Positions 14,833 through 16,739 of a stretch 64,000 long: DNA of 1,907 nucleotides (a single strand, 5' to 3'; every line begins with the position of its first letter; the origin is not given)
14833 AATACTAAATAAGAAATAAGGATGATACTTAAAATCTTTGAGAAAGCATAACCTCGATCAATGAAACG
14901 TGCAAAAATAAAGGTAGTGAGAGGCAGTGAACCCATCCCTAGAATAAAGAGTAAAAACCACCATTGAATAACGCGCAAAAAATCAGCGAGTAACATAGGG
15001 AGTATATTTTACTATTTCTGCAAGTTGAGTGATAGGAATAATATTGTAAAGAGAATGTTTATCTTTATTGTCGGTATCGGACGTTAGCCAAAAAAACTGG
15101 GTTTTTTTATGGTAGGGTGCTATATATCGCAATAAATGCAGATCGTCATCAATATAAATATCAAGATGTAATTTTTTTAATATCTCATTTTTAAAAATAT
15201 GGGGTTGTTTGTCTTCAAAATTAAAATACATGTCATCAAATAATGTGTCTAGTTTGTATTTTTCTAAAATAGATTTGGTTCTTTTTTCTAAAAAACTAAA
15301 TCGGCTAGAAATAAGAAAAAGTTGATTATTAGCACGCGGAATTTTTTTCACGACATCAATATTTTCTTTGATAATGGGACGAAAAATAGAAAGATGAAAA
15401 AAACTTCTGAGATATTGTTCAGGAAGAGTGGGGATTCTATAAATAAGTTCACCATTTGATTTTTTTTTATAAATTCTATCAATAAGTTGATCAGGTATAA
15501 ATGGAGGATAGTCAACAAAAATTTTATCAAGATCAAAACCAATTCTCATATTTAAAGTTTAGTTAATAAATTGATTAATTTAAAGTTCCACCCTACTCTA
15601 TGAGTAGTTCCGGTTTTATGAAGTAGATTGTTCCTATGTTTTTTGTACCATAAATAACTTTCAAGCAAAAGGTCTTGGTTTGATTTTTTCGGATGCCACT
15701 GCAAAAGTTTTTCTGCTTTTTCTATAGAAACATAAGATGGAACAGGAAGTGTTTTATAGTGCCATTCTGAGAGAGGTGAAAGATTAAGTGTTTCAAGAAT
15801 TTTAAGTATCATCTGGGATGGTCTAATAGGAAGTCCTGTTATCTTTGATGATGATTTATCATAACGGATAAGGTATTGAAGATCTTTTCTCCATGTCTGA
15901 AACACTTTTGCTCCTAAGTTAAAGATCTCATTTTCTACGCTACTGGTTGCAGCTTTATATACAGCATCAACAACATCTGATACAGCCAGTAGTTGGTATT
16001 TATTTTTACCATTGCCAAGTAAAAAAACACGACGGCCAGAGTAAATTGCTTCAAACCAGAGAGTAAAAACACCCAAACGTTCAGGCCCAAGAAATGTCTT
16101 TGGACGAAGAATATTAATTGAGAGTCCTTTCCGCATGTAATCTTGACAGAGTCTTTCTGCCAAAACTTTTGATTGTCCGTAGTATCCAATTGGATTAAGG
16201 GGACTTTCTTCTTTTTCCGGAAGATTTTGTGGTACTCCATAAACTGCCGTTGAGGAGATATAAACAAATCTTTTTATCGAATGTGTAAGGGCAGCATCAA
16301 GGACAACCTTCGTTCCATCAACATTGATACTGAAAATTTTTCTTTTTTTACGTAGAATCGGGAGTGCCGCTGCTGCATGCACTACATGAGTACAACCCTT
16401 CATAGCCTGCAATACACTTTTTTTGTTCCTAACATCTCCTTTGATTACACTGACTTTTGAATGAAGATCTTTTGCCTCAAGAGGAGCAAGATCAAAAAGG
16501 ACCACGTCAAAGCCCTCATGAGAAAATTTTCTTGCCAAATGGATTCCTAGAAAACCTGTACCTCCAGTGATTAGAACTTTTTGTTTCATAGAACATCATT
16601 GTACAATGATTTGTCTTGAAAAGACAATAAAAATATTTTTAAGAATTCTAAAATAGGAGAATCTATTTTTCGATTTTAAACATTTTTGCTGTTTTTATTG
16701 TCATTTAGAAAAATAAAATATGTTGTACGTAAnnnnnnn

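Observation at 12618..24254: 11.6 kb, 10-gene co-directional cluster coupling PilN/PilO-like proteins, a Pro/Thr-linker surface protein and a GT-C glycosylation toolkit: candidate undescribed surface-protein glycosylation/assembly system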

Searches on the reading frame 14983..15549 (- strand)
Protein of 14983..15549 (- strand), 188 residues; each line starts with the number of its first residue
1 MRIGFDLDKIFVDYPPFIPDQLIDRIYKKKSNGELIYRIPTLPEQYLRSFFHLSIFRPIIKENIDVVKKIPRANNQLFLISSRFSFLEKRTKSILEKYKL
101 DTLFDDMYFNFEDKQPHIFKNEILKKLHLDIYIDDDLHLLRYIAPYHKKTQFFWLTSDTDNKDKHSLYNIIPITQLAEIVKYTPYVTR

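Call 3: search_protein_families(library=pfam, proteins=[window:14983-15549:-], max_evalue=0.01)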
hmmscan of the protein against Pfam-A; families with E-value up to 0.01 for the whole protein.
window:14983-15549:- (188 aa): 0 families

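Call 4: search_protein_families(library=ncbifam, proteins=[window:14983-15549:-], max_evalue=0.01)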
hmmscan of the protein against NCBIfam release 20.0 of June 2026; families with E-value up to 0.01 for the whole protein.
window:14983-15549:- (188 aa): 0 families

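Call 69: search_solved_structures(query=A4, max_evalue=10)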
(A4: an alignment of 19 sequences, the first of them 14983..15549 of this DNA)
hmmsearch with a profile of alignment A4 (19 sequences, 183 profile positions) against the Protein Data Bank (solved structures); distinct sequences matched with E-value up to 10: 0.
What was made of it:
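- Tried and rejected: No hit (call 69).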

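Call 71: search_protein_families(library=pfam, alignment_id=A4, max_evalue=1)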
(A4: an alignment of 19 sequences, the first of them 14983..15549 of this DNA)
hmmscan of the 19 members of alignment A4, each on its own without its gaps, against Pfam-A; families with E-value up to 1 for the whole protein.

A. member 1, window:14983-15549:- (188 aa): 0 families

B. families by the number of members that match (of 19 scanned): 8 families
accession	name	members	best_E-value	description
PF13419.12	HAD_2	3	0.084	Haloacid dehalogenase-like hydrolase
PF03767.20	Acid_phosphat_B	2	0.039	HAD superfamily, subfamily IIIB (Acid phosphatase)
PF25109.1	HAD_PNKP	1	0.047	Polynucleotide kinase PNKP phosphatase domain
PF19964.5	EAD11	1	0.049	Effector-associated domain 11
PF17838.7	PH_16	1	0.058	PH domain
PF24694.1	LNS2_PITM1-3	1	0.078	PITM 1-3, LNS2 domain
PF16125.10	DUF4837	1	0.13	Domain of unknown function (DUF4837)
PF17769.7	PurK_C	1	0.19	Phosphoribosylaminoimidazole carboxylase C-terminal domain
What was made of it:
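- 14983..15549 (-): 188-aa cytoplasmic HAD-like phosphatase ('h188'). It is always immediately upstream of DUF2298. Only sub-threshold HAD Pfam hits (call 71).
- On HAD-superfamily phosphatases: Pfam hits are only sub-threshold, with a best E of 0.039-0.084 in a few members (call 71).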

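Call 96: search_protein_representatives(protein=window:14983-15549:-)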
Query: 188 residues. Proteins with E-value up to 0.001 (for the whole library): 136; up to 1e-10: 69; up to 1e-30: 13. The best 136 are listed.
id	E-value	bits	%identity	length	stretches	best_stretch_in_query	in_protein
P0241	6.8e-39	150.1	59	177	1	1-124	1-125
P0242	1.4e-37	145.8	44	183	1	1-182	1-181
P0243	1.4e-36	142.5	52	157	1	3-148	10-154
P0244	6.2e-34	133.9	45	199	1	1-182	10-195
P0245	6.4e-34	133.9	43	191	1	1-180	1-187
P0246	1.2e-33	133.0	44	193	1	2-178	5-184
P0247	2.5e-33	131.9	44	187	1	1-156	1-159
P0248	6.6e-33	130.6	43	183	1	2-160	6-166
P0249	7.2e-33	130.4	43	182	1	2-181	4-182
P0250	2.2e-31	125.6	57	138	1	1-102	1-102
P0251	4.2e-31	124.7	41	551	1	1-158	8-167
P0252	7.6e-31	123.8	45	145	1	35-180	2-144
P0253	9.2e-31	123.6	55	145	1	1-110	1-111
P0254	2.8e-30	122.0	48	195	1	1-178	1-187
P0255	3.6e-30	121.6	41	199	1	2-158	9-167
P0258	9.5e-29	117.0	43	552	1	2-152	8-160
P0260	2.1e-28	115.9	37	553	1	1-185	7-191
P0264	2.8e-26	108.9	38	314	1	2-158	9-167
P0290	6.9e-15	71.8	33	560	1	2-153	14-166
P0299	3.4e-13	66.3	29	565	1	1-162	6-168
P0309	2.7e-11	60.1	30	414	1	1-157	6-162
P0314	3.2e-10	56.6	30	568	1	1-164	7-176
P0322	1.0e-09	54.9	30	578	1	1-169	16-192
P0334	8.9e-09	51.9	29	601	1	2-156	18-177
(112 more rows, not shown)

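Call 97: search_protein_families(library=pfam, proteins=[P0251, P0258, P0260, P0290, P0299, P0314, P0322, P0334, P0309, P0264], max_evalue=0.001)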
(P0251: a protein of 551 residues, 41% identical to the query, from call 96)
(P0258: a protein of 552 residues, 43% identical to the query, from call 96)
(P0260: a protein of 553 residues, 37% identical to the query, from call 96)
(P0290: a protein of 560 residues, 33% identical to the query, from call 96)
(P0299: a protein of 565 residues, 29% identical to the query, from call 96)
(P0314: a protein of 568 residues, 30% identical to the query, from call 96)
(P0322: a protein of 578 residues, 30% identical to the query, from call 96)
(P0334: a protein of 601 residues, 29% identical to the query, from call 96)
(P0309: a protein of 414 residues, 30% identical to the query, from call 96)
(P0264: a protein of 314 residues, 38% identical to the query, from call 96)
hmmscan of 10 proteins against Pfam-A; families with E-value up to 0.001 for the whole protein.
P0251 (551 aa): 4 families
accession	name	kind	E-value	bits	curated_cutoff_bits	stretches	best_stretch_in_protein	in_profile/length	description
PF00534.26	Glycos_transf_1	-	9e-24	84.4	26.4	1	365-524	4-161/172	Glycosyl transferases group 1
PF13692.12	Glyco_trans_1_4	-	2.8e-21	76.7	27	1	376-520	2-141/142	Glycosyl transferases group 1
PF13439.12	Glyco_transf_4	-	3.1e-10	40.8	28.5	1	191-353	2-166/170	Glycosyltransferase Family 4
PF13579.12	Glyco_trans_4_4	-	1.7e-06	28.9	29.7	1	191-289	1-98/158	Glycosyl transferase 4-like domain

P0258 (552 aa): 6 families
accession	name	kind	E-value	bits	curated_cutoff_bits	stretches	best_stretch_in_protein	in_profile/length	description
PF00534.26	Glycos_transf_1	-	7.4e-35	120.4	26.4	1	364-530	6-167/172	Glycosyl transferases group 1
PF13692.12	Glyco_trans_1_4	-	3.1e-26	92.8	27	1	375-521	3-142/142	Glycosyl transferases group 1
PF13439.12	Glyco_transf_4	-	8.4e-13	49.1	28.5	1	190-325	2-138/170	Glycosyltransferase Family 4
PF13579.12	Glyco_trans_4_4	-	8.9e-08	33.1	29.7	1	191-327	2-134/158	Glycosyl transferase 4-like domain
PF13477.12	Glyco_trans_4_2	-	5e-06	27.2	23.4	1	193-295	10-111/139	Glycosyl transferase 4-like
PF20706.3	GT4-conflict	-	3.5e-05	23.4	26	0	370-497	194-323/385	Family 4 Glycosyltransferase in conflict systems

P0260 (553 aa): 5 families
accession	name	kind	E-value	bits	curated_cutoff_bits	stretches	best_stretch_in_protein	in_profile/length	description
PF00534.26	Glycos_transf_1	-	2.7e-32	112.1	26.4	1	367-527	4-162/172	Glycosyl transferases group 1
PF13692.12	Glyco_trans_1_4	-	1.9e-29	103.2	27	1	378-523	2-142/142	Glycosyl transferases group 1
PF13439.12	Glyco_transf_4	-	1e-12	48.9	28.5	1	194-332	3-142/170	Glycosyltransferase Family 4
PF13579.12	Glyco_trans_4_4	-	3.2e-09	37.7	29.7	1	193-336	1-140/158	Glycosyl transferase 4-like domain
PF20706.3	GT4-conflict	-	9.8e-06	25.2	26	1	354-499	173-323/385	Family 4 Glycosyltransferase in conflict systems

P0290 (560 aa): 5 families
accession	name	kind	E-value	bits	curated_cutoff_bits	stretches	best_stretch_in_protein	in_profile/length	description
PF00534.26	Glycos_transf_1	-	6.1e-31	107.7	26.4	1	374-529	9-159/172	Glycosyl transferases group 1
PF13692.12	Glyco_trans_1_4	-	5e-27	95.3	27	1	382-526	3-140/142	Glycosyl transferases group 1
PF13439.12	Glyco_transf_4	-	4.6e-14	53.2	28.5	1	196-359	1-166/170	Glycosyltransferase Family 4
PF13579.12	Glyco_trans_4_4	-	2.2e-07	31.8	29.7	1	197-356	1-156/158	Glycosyl transferase 4-like domain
PF20706.3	GT4-conflict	-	0.00025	20.6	26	0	378-499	195-318/385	Family 4 Glycosyltransferase in conflict systems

P0299 (565 aa): 3 families
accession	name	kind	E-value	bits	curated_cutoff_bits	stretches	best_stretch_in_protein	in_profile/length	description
PF00534.26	Glycos_transf_1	-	5.9e-27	94.7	26.4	1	386-552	6-168/172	Glycosyl transferases group 1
PF13692.12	Glyco_trans_1_4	-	1.1e-22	81.2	27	1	396-541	2-141/142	Glycosyl transferases group 1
PF13439.12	Glyco_transf_4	-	0.00018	22.1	28.5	1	204-339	3-146/170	Glycosyltransferase Family 4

P0314 (568 aa): 3 families
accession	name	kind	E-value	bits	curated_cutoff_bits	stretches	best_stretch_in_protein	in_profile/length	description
PF00534.26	Glycos_transf_1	-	7.8e-27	94.3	26.4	1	386-542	10-164/172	Glycosyl transferases group 1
PF13692.12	Glyco_trans_1_4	-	2e-17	64.2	27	1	394-536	4-142/142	Glycosyl transferases group 1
PF20706.3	GT4-conflict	-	0.00065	19.2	26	1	396-506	202-317/385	Family 4 Glycosyltransferase in conflict systems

P0322 (578 aa): 4 families
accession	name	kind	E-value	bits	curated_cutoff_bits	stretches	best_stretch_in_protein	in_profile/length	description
PF00534.26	Glycos_transf_1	-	2.4e-35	122.1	26.4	1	396-563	6-171/172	Glycosyl transferases group 1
PF13692.12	Glyco_trans_1_4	-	4.9e-29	101.8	27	1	407-550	3-142/142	Glycosyl transferases group 1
PF20706.3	GT4-conflict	-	2.2e-11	43.8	26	1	380-566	173-356/385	Family 4 Glycosyltransferase in conflict systems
PF13439.12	Glyco_transf_4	-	0.00092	19.7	28.5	0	227-364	3-142/170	Glycosyltransferase Family 4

P0334 (601 aa): 3 families
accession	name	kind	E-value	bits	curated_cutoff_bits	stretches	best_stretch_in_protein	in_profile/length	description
PF00534.26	Glycos_transf_1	-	3.9e-23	82.3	26.4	1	415-574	4-160/172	Glycosyl transferases group 1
PF13692.12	Glyco_trans_1_4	-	6.5e-23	82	27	1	428-569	3-140/142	Glycosyl transferases group 1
PF20706.3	GT4-conflict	-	6.3e-08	32.4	26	1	417-547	193-323/385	Family 4 Glycosyltransferase in conflict systems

P0309 (414 aa): 1 family
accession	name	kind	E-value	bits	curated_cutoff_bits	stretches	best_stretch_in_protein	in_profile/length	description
PF13439.12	Glyco_transf_4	-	1.7e-08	35.1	28.5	1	211-357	2-148/170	Glycosyltransferase Family 4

P0264 (314 aa): 2 families
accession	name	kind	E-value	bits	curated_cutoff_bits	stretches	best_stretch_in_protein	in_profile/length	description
PF13439.12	Glyco_transf_4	-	2.3e-15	57.5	28.5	1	194-300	2-108/170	Glycosyltransferase Family 4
PF13579.12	Glyco_trans_4_4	-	2.6e-11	44.5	29.7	1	195-298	2-104/158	Glycosyl transferase 4-like domain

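Call 98: find_encoding_contigs(protein=P0258, flank=8000, max_places=3)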
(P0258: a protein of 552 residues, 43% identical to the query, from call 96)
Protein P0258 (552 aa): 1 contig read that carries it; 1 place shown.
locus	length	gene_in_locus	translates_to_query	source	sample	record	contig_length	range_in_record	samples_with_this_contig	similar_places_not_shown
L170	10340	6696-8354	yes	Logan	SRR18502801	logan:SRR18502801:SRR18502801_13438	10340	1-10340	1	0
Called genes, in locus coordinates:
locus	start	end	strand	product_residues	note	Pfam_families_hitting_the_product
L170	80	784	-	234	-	PF07501:G5, PF06725:3D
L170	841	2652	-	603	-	PF00580:UvrD-helicase, PF13245:AAA_19, PF01443:Viral_helicase1 (faint), PF13361:UvrD_C, PF13538:UvrD_C_2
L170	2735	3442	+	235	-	PF00121:TIM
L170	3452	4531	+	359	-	PF03816:LytR_cpsA_psr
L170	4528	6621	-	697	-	PF10060:DUF2298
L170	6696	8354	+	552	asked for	PF13439:Glyco_transf_4, PF13477:Glyco_trans_4_2 (weak), PF13579:Glyco_trans_4_4 (weak), PF00534:Glycos_transf_1, PF13692:Glyco_trans_1_4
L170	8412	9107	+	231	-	PF05958:tRNA_U5-meth_tr (weak), PF02475:TRM5-TYW2_MTfase, PF13847:Methyltransf_31 (weak), PF05050:Methyltransf_21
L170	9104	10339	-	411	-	?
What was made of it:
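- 14983..15549 (-): It is fused to GT4 enzymes in at least 8 representative clusters (calls 96, 97), and one of those lies next to DUF2298 (call 98).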

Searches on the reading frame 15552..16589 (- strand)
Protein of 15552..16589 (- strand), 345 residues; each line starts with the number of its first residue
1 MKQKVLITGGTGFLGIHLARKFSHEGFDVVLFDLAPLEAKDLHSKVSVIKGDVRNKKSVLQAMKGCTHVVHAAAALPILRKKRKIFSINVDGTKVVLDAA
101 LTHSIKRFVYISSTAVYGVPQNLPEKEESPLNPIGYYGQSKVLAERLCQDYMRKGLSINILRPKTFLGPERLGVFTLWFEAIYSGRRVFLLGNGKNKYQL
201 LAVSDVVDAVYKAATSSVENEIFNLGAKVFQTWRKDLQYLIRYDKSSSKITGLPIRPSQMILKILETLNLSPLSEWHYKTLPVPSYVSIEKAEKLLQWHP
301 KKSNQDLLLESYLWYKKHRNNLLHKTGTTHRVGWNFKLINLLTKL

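Call 3: search_protein_families(library=pfam, proteins=[window:15552-16589:-], max_evalue=0.01)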
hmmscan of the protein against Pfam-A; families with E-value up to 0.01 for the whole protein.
window:15552-16589:- (345 aa): 9 families
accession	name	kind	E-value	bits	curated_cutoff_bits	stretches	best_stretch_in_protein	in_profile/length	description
PF01370.27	Epimerase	-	2e-44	152.3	20.9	1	5-226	1-240/240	NAD dependent epimerase/dehydratase family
PF16363.11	GDP_Man_Dehyd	-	1.8e-25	90.6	27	1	6-307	1-328/332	GDP-mannose 4,6 dehydratase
PF01073.25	3Beta_HSD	-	5.9e-25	88.3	22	1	6-214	1-229/280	3-beta hydroxysteroid dehydrogenase/isomerase family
PF07993.18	NAD_binding_4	-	8.4e-20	71.4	20.1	1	40-196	57-233/258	Male sterility protein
PF13460.12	NAD_binding_10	-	1.3e-17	64.7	27.2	1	9-167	1-147/184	NAD(P)H-binding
PF04321.23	RmlD_sub_bind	-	3.7e-15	56.2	27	1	4-154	2-142/287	RmlD substrate binding domain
PF02719.21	Polysacc_synt_2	-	1.6e-14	54.2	20.2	1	5-225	1-228/293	Polysaccharide biosynthesis protein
PF05368.20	NmrA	-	2.2e-07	31.2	27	1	1-112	1-106/298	NmrA-like family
PF00106.31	adh_short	-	0.00014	21.8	26.6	1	4-67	2-72/195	short chain dehydrogenase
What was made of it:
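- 15552..16589 (-): Extended-SDR epimerase/reductase of the GalE type. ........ and YGQSK are present. PF01370 at 152 bits (call 3).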

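Call 4: search_protein_families(library=ncbifam, proteins=[window:15552-16589:-], max_evalue=0.01)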
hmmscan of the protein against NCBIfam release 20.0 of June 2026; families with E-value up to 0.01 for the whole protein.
window:15552-16589:- (345 aa): 69 families (the best 25 are shown)
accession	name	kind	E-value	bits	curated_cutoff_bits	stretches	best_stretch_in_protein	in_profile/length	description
TIGR03466.1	HpnA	hypoth_equivalog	1.2e-34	119.7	367.65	1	4-170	2-174/327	hopanoid-associated sugar epimerase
TIGR01179.1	galE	equivalog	1.8e-26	92.8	262.3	1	4-162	1-172/332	UDP-glucose 4-epimerase GalE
TIGR04180.1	EDH_00030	hypoth_equivalog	2e-26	92.8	475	1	5-227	1-239/297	NAD-dependent 4,6-dehydratase LegB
NF042423.1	oxyalk_red_Shew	equivalog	4.4e-24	85.2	580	1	3-172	9-180/331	2-alkyl-3-oxoalkanoate reductase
NF042422.1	oxyalk_red_OleD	equivalog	2.1e-23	83.2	580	1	4-213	2-214/329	2-alkyl-3-oxoalkanoate reductase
TIGR01746.1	Thioester-redct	subfamily_domain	1.4e-20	73.9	213.35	1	39-175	55-204/371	thioester reductase domain-containing protein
TIGR01181.1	dTDP_gluc_dehyt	equivalog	3.6e-19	69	365.1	1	4-233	1-250/321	dTDP-glucose 4,6-dehydratase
TIGR02197.1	heptose_epim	equivalog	1.5e-18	67.1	274.6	1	5-247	1-263/316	ADP-glyceromanno-heptose 6-epimerase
NF043036.1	ErythonDh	equivalog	2.4e-18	66.4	325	1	4-155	2-167/321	D-erythronate dehydrogenase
NF052578.1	StrlDmthSdmBMthl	equivalog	1.6e-17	64.3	600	1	5-226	3-228/328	sterol demethylase protein SdmB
NF007956.0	PRK10675.1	subfamily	2e-14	53.5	394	1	4-162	2-176/338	UDP-glucose 4-epimerase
TIGR01214.1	rmlD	equivalog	7.1e-14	51.6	224.05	1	4-155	1-142/285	dTDP-4-dehydrorhamnose reductase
NF041293.1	G6PDh_Azf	equivalog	7.1e-13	48.5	400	1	1-116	1-118/252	NAD-dependent glucose-6-phosphate dehydrogenase Azf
NF008872.0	PRK11908.1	equivalog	1.7e-12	47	294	1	3-320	2-340/349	bifunctional UDP-4-keto-pentose/UDP-xylose synthase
TIGR02622.1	CDP_4_6_dhtase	equivalog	4.2e-12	45.9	278.45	1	2-153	4-170/352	CDP-glucose 4,6-dehydratase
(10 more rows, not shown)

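Call 35: search_solved_structures(query=window:15552-16589:-, max_evalue=1e-10)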
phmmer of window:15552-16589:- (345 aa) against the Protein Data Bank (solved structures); distinct sequences matched with E-value up to 1e-10: 65 (the best 60 are shown).
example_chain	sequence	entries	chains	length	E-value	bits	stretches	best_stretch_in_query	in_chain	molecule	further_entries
8wxk_A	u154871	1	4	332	1.8e-22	83.3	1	2-151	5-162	UDP-glucose 4-epimerase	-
6jkg_A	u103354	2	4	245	1.7e-21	80.1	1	4-230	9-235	Sterol-4-alpha-carboxylate 3-dehydrogenase, decarboxylating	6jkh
8rdg_A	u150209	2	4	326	1.8e-20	76.6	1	4-227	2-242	SDR family NAD(P)-dependent oxidoreductase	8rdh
8rdi_A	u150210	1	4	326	6.6e-20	74.8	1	4-227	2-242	SDR family NAD(P)-dependent oxidoreductase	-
3ehe_A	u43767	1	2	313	3.2e-19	72.6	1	5-228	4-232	UDP-glucose 4-epimerase (GalE-1)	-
4zrm_A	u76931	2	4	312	9.6e-19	71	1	4-245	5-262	UDP-glucose 4-epimerase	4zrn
4twr_A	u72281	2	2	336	1.9e-17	66.7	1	4-156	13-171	NAD binding site:NAD-dependent epimerase/dehydratase:UDP-glucose 4-epimerase | UDP-glucose 4-epimerase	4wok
6kv9_A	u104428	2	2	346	2.2e-17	66.5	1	5-226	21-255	MoeE5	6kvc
6wjb_A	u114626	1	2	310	4.6e-17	65.4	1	3-214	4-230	NAD-dependent epimerase/dehydratase family protein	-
3aw9_A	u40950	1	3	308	1.5e-16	63.7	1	4-213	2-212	NAD-dependent epimerase/dehydratase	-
8vr2_A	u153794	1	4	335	3.2e-16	62.7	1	3-249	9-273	NAD-dependent epimerase/dehydratase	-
3icp_A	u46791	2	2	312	3.2e-16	62.7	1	4-213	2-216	NAD-dependent epimerase/dehydratase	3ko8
6bwl_A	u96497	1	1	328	3.7e-16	62.5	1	4-302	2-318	Pal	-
6wj9_A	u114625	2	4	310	4.3e-16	62.2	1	3-214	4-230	NAD-dependent epimerase/dehydratase family protein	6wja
4id9_A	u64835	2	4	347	8.4e-15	58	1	4-161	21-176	SHORT-CHAIN DEHYDROGENASE/REDUCTASE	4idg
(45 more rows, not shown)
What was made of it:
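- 15552..16589 (-): The nearest solved relatives are UDP-glucose 4-epimerases (call 35).
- The nearest solved relatives of the SDR are UDP-hexose 4-epimerases (call 35).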
